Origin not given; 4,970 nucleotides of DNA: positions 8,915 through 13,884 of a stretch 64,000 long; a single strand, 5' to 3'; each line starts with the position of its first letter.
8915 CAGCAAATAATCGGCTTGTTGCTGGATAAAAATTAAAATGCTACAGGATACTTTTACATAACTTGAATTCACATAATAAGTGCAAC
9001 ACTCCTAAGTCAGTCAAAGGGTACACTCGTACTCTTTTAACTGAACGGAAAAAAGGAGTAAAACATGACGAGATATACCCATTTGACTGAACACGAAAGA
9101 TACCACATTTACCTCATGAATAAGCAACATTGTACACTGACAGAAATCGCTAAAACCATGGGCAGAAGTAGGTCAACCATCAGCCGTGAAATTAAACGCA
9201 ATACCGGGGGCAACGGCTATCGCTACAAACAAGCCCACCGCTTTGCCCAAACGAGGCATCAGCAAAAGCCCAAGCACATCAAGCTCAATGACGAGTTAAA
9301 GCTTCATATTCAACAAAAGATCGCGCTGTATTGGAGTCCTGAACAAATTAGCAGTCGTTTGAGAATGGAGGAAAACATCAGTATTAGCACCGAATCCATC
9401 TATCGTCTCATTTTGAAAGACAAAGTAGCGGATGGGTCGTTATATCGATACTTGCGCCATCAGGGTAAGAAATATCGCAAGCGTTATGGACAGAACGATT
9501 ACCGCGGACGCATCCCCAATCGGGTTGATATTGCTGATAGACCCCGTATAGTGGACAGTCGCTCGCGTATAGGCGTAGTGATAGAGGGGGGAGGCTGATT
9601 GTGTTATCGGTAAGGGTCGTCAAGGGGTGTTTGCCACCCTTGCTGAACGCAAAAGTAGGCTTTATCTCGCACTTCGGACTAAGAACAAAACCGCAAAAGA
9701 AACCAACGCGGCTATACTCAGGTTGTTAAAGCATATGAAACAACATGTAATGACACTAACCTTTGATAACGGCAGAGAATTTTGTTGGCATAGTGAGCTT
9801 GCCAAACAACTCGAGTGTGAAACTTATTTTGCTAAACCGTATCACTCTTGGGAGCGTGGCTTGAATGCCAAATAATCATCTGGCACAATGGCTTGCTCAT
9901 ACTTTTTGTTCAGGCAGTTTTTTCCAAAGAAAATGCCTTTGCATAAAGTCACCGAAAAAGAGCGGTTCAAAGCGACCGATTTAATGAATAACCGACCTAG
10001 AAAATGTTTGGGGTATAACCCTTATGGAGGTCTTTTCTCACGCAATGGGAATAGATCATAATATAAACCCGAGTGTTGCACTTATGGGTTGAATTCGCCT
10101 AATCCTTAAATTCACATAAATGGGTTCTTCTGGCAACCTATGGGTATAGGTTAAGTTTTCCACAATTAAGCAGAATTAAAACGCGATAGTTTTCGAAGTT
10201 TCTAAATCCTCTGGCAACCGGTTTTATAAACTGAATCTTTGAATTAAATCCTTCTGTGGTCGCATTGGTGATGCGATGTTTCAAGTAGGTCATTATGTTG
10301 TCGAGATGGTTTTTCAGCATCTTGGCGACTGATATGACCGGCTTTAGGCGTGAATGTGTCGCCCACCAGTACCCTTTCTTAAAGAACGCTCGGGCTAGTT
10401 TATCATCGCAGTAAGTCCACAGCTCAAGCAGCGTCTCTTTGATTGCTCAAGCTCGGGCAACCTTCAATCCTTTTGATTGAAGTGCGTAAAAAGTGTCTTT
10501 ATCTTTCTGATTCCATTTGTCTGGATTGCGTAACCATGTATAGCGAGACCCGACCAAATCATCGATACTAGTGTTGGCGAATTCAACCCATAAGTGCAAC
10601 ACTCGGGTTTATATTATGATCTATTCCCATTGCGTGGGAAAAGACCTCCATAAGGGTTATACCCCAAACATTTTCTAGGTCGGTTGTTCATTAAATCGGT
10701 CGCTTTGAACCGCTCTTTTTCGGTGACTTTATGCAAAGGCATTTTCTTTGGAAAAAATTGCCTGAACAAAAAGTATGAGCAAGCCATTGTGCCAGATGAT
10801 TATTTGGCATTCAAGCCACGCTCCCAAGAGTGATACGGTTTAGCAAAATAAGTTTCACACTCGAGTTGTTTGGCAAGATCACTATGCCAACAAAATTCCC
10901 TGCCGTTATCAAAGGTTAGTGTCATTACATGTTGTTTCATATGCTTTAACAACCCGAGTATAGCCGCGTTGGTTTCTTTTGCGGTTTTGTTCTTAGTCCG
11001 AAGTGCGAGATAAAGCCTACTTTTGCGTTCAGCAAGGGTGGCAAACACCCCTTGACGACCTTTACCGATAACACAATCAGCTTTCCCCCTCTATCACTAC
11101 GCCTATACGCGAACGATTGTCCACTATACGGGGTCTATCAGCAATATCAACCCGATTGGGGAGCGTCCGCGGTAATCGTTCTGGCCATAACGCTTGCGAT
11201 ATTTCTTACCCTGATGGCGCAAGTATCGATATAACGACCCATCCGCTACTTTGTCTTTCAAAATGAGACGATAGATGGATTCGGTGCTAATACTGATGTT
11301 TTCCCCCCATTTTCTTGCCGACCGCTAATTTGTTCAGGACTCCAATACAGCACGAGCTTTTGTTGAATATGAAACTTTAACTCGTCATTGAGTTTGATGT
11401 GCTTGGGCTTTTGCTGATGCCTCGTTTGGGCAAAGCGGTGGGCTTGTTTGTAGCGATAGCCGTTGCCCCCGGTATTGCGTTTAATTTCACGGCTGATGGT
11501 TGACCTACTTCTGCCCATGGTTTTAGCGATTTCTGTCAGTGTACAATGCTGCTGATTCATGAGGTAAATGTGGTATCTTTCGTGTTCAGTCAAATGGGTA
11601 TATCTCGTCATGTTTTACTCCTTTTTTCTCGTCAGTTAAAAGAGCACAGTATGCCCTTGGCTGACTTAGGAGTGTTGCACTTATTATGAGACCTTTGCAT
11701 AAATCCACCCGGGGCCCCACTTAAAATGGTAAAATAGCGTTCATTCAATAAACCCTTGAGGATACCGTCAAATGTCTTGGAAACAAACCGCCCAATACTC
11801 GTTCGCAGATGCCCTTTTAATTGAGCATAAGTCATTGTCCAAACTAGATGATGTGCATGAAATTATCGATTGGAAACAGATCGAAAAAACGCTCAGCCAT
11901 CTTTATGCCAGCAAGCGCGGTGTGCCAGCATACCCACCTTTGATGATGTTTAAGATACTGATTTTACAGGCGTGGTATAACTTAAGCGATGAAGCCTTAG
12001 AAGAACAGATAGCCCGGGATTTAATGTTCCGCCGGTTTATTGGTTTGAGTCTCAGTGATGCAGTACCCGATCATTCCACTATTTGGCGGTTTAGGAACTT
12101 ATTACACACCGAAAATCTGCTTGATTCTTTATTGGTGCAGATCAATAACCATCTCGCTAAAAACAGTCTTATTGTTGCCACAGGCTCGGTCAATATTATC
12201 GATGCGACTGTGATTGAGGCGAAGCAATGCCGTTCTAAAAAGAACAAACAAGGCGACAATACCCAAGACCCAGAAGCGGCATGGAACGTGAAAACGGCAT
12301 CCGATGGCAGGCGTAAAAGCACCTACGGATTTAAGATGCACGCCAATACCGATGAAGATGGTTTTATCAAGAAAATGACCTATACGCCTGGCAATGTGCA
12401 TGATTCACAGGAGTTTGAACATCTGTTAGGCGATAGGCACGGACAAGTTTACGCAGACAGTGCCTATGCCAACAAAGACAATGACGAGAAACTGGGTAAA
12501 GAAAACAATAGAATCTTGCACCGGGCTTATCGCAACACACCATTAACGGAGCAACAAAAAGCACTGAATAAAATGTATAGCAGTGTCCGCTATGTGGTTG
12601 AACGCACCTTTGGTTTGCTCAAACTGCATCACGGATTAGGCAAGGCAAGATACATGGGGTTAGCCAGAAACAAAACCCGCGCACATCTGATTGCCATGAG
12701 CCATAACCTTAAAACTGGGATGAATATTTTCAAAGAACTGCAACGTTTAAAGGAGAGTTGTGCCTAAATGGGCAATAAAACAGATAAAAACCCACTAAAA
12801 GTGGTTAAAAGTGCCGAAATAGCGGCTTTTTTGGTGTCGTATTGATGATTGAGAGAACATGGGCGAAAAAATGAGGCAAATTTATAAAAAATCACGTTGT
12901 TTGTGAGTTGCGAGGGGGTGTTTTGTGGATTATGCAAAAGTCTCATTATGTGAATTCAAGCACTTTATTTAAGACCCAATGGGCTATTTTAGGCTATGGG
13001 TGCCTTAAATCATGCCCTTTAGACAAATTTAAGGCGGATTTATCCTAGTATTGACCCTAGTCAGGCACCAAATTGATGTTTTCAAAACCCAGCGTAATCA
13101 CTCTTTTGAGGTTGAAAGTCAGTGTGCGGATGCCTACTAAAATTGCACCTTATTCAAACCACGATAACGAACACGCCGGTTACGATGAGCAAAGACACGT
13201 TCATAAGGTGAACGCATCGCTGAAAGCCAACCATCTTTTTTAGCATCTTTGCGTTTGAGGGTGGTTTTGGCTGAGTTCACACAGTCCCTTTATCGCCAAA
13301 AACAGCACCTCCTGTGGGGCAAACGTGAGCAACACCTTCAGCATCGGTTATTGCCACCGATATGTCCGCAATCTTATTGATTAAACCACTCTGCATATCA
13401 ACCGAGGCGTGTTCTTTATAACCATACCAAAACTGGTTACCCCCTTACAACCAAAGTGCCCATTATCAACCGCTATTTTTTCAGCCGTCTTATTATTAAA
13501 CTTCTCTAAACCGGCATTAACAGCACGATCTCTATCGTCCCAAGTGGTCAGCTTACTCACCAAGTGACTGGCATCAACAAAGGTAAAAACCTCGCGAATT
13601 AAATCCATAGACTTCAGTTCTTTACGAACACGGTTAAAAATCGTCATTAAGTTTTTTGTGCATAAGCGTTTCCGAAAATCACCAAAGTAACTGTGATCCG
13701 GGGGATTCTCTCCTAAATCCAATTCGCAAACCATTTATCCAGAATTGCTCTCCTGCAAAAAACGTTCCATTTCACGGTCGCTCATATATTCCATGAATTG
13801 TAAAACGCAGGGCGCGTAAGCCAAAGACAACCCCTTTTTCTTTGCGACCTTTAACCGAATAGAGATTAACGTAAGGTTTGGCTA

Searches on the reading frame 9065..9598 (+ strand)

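Call 29: search_protein_families(library=pfam, proteins=[window:9065-9598:+], max_evalue=0.001)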
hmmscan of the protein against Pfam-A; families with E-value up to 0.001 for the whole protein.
window:9065-9598:+ (177 aa): 7 families
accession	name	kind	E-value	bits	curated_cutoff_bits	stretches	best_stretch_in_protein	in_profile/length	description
PF13936.12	HTH_38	-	1.6e-14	53.8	27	1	3-46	1-44/44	Helix-turn-helix domain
PF13384.12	HTH_23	-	3.4e-07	30.3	24.6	1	7-49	2-45/50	Homeodomain-like domain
PF13565.12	HTH_32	-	2.3e-06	28.5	33.7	1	38-115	1-72/73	Homeodomain-like domain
PF04545.22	Sigma70_r4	-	9.5e-05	22.3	24.1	1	6-45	4-43/50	Sigma-70, region 4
PF13551.12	HTH_29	-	0.00025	21.5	28.1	1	12-49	1-40/64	Winged helix-turn helix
PF08279.18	HTH_11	-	0.00026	21.2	25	1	16-45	9-38/55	HTH domain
PF13518.12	HTH_28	-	0.00089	19.7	25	0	18-49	9-40/52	Helix-turn-helix domain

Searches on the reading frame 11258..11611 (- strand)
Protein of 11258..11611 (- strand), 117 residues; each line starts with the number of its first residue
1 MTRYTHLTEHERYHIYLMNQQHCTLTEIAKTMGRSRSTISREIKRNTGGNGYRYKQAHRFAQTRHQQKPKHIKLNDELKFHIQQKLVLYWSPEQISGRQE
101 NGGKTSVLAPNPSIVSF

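Call 68: search_protein_families(library=pfam, proteins=[window:11258-11611:-], max_evalue=0.001)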
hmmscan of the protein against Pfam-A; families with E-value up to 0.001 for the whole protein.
window:11258-11611:- (117 aa): 6 families
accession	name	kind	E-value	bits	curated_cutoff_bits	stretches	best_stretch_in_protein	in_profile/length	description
PF13936.12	HTH_38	-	8.8e-15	54.6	27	1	3-46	1-44/44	Helix-turn-helix domain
PF13384.12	HTH_23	-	4.5e-06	26.8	24.6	1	7-49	2-45/50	Homeodomain-like domain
PF13551.12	HTH_29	-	7.8e-05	23.1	28.1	1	12-49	1-40/64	Winged helix-turn helix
PF04545.22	Sigma70_r4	-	8.4e-05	22.5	24.1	1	6-45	4-43/50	Sigma-70, region 4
PF08279.18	HTH_11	-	0.00028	21.2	25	1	16-45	9-38/55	HTH domain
PF13518.12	HTH_28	-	0.00059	20.3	25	1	18-49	9-40/52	Helix-turn-helix domain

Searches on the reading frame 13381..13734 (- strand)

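Call 29: search_protein_families(library=pfam, proteins=[window:13381-13734:-], max_evalue=0.001)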
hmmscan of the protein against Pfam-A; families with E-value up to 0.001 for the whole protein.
window:13381-13734:- (117 aa): 1 family
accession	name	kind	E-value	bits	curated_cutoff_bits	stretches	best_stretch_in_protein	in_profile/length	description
PF05598.16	DUF772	-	7.8e-05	23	23.1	1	2-36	41-74/74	Transposase domain (DUF772)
